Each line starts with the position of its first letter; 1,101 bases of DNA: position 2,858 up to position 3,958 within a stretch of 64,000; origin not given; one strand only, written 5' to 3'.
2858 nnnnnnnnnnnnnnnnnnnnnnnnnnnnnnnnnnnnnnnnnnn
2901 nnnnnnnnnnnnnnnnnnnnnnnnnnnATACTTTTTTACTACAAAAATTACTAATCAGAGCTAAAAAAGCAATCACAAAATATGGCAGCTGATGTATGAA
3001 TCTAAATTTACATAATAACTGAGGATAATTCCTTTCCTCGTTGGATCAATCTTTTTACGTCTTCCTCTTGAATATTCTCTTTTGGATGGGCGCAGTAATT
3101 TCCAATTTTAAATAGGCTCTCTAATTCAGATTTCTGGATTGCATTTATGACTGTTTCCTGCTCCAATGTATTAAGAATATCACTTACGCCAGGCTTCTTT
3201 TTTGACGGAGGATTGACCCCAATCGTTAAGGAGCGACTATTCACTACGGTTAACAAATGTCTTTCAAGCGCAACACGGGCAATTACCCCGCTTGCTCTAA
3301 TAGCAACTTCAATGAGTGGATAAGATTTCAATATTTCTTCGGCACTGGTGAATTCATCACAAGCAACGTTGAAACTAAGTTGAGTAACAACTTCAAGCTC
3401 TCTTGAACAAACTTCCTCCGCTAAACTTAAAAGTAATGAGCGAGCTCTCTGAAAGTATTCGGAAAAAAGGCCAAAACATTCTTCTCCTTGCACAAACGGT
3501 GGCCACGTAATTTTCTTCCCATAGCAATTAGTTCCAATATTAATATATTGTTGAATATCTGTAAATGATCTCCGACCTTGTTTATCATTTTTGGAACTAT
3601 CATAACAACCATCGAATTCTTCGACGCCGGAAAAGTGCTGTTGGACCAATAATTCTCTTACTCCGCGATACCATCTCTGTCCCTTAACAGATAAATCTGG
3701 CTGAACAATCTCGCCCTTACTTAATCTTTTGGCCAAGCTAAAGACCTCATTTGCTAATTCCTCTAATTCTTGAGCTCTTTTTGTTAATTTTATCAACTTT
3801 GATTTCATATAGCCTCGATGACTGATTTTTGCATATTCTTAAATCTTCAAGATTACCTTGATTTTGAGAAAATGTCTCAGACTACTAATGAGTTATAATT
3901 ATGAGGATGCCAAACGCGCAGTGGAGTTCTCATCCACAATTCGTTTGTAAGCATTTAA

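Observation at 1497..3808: AbiEii-type nucleotidyltransferase fused to a WYL-like sensor domain and zinc ribbon, paired with a DUF4145 protein instead of AbiEi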

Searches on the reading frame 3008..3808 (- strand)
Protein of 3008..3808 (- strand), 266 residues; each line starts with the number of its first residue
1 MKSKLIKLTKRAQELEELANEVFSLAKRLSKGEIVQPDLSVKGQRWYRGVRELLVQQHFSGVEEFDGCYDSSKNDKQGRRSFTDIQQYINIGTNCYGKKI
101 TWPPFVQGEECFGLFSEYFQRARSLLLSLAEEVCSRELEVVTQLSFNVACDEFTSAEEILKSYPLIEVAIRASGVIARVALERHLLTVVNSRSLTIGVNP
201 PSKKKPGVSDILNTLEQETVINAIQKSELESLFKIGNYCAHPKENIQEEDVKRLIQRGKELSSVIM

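Call 3: search_protein_families(library=pfam, proteins=[window:3008-3808:-], max_evalue=1)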
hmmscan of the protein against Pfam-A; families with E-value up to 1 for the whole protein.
window:3008-3808:- (266 aa): 5 families
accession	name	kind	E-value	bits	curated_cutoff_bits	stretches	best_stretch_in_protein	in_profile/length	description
PF13643.11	DUF4145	-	2.6e-05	24.6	23.1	1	166-255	7-84/88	Domain of unknown function (DUF4145)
PF20250.3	FapA_N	-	0.029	14.2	27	1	198-260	16-72/178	Flagellar Assembly Protein A N-terminal region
PF01934.22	HepT-like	-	0.16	12.1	23.5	1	203-257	54-108/120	Ribonuclease HepT-like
PF12534.13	Pannexin_like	-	0.18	11.3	25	1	72-102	92-122/346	Pannexin-like TM region of LRRC8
PF04324.20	Fer2_BFD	-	0.26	12.1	26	0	77-95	19-37/50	BFD-like [2Fe-2S] binding domain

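Call 4: search_protein_families(library=padloc, proteins=[window:3008-3808:-], max_evalue=1)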
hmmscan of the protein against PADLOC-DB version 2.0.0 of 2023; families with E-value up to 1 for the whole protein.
window:3008-3808:- (266 aa): 0 families

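Call 5: search_protein_families(library=ncbifam, proteins=[window:3008-3808:-], max_evalue=1)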
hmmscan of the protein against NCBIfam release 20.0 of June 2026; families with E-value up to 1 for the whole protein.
window:3008-3808:- (266 aa): 0 families

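Call 7: find_homologous_proteins(query=window:3008-3808:-, max_evalue=0.001)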
Query window:3008-3808:- (266 aa): 135 proteins with E <= 0.001 among 1711 candidates; the best 120 are listed.
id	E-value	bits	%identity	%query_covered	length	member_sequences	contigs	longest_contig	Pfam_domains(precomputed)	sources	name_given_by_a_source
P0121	7.5e-170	581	100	100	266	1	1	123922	PF13643.12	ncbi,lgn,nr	ncbi:MAG: DUF4145 domain-containing protein [Candidatus Jorgensenbacteria bacterium]|nr:DUF4145 doma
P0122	1.3e-102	361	63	100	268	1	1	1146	-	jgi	-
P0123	1.6e-88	314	61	100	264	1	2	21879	-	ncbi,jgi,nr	ncbi:DUF4145 domain-containing protein [Candidatus Falkowbacteria bacterium]|nr:DUF4145 domain-conta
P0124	2.6e-87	310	59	100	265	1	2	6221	-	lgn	-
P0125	1.2e-86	308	58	100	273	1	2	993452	-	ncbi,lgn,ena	ncbi:MAG: hypothetical protein WAN50_01295 [Minisyncoccia bacterium]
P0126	6.5e-86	306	56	99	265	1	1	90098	-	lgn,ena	-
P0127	1.2e-85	305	55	100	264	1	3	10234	-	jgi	jgi:hypothetical protein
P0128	1.2e-84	302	55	100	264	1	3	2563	-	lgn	-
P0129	2.9e-84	301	57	100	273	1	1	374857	-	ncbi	-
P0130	5.2e-84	300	56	100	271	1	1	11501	-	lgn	-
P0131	4.4e-83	297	57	100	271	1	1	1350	-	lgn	-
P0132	2.6e-82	294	55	100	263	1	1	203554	-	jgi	jgi:hypothetical protein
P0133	4.5e-81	290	58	91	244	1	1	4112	-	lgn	-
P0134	1.1e-80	289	54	100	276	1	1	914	-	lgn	-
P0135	1.1e-80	289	55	100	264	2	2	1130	-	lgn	-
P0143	7.8e-75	270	52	99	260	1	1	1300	PF13643.12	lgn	-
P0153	5.3e-71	257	51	100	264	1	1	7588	PF13643.12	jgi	jgi:hypothetical protein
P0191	2.8e-62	229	48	100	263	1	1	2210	PF13643.12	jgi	jgi:hypothetical protein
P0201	3.8e-61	225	48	100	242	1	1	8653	PF13643.12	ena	-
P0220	1.8e-58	216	50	100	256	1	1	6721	PF13643.12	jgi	jgi:Domain of unknown function (DUF4145)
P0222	5.4e-58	214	46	100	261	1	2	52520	PF13643.12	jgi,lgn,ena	jgi:hypothetical protein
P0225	1.1e-57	213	48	100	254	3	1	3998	PF13643.12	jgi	jgi:Domain of unknown function (DUF4145)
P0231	3.0e-52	196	43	100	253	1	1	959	PF13643.12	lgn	-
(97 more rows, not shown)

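Call 18: find_related_loci(query=A2, collection=metagenome_contigs, flank=5000)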
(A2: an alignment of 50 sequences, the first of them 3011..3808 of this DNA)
Query A2 (266 aa) in metagenome_contigs; peptide patterns used: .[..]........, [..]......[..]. (x = any residue, [..] = any of these).
231 stretches matched a pattern; 108 encode a relative of the query (tblastn E <= 1e-3); the best 80 are kept; 80 distinct loci.
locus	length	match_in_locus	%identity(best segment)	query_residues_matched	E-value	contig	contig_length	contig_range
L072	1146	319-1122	63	1-266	3e-123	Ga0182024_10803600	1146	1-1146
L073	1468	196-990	53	1-266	7e-93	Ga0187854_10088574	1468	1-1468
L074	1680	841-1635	53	1-266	5e-92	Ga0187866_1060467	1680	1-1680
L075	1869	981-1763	53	1-266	4e-89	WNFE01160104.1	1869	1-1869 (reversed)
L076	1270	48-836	50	1-266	3e-88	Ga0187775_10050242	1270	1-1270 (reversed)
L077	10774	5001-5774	49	1-266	7e-79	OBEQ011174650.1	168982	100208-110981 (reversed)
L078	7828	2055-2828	49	1-266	6e-79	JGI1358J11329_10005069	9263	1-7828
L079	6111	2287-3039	49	5-266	4e-77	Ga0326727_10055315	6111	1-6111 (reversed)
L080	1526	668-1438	49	1-266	2e-80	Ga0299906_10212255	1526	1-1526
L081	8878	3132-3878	49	5-266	5e-75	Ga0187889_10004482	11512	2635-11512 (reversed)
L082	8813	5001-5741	48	1-266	5e-75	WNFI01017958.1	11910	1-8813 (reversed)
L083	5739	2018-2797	48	2-266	5e-74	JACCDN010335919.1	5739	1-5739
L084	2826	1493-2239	48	5-266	1e-74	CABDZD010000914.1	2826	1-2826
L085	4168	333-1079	47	5-266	4e-73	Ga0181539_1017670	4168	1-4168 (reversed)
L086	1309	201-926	47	1-266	1e-77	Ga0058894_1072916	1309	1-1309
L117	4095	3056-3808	42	1-266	4e-63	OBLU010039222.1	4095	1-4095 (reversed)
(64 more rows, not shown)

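Call 58: search_solved_structures(query=A2, max_evalue=10, show_alignments=2)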
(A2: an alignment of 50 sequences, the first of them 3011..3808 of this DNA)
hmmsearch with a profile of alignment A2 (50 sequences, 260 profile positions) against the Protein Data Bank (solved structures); distinct sequences matched with E-value up to 10: 3.
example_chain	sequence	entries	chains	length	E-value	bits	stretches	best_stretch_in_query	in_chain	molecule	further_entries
6tb3_BW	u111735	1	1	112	0.095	15.4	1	54-137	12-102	General negative regulator of transcription subunit 5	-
3nv9_A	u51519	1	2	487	0.13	15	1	6-85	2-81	Malic enzyme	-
8hf1_C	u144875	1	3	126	0.85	12.3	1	193-235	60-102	LD06392p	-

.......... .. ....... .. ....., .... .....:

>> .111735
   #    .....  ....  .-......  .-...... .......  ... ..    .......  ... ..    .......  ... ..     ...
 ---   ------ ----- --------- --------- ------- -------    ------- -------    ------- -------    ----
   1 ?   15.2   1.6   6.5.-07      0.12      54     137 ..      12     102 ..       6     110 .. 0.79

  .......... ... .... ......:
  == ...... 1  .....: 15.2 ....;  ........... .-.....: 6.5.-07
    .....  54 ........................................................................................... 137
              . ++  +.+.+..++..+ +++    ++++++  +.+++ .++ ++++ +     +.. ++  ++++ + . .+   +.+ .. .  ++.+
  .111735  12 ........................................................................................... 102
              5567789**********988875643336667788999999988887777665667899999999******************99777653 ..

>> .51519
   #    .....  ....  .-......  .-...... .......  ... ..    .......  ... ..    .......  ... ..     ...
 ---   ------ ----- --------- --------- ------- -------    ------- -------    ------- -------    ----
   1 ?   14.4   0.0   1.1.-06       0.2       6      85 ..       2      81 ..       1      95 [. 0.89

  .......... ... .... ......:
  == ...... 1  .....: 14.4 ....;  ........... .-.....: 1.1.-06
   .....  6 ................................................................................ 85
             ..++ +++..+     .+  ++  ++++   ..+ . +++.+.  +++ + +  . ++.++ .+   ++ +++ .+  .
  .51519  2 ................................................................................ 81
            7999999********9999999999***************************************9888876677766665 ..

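Call 67: predict_structure(alignment_id=A2)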
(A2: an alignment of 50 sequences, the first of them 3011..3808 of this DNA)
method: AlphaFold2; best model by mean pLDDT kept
length: 266 residues; sequences in the alignment: 50
mean_pLDDT: 93.4   pTM: 0.69
mean pLDDT of the five models: 93.4, 92.8, 92.5, 92.4, 91.6
residues with pLDDT >= 90: 224; 70-90: 28; 50-70: 13; < 50: 1
segments of 3 or more residues with pLDDT < 50: none
pLDDT, mean of each block of 10 residues (from residue 1): 84 98 97 95 98 97 98 92 95 65 69 97 97 85 94 98 96 98 97 94 96 97 98 98 97 98 94
secondary structure, 60 per line:
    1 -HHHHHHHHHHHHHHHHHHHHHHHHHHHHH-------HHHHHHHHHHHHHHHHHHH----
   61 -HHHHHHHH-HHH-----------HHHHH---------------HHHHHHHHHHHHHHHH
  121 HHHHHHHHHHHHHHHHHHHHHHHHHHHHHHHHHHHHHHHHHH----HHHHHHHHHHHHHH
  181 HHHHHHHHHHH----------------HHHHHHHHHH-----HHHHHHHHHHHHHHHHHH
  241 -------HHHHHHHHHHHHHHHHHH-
elements in order: H2-30 H38-56 H62-69 H85-89 H105-162 H167-191 H208-217 H223-240 H248-265

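Call 76: find_related_loci(query=A2, collection=viral_contigs, flank=5000)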
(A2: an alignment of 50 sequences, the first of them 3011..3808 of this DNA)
Query A2 (266 aa) in viral_contigs; peptide patterns used: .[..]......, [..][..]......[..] (x = any residue, [..] = any of these).
38 stretches matched a pattern, but none encodes a relative of the query by tblastn (E <= 1e-3).
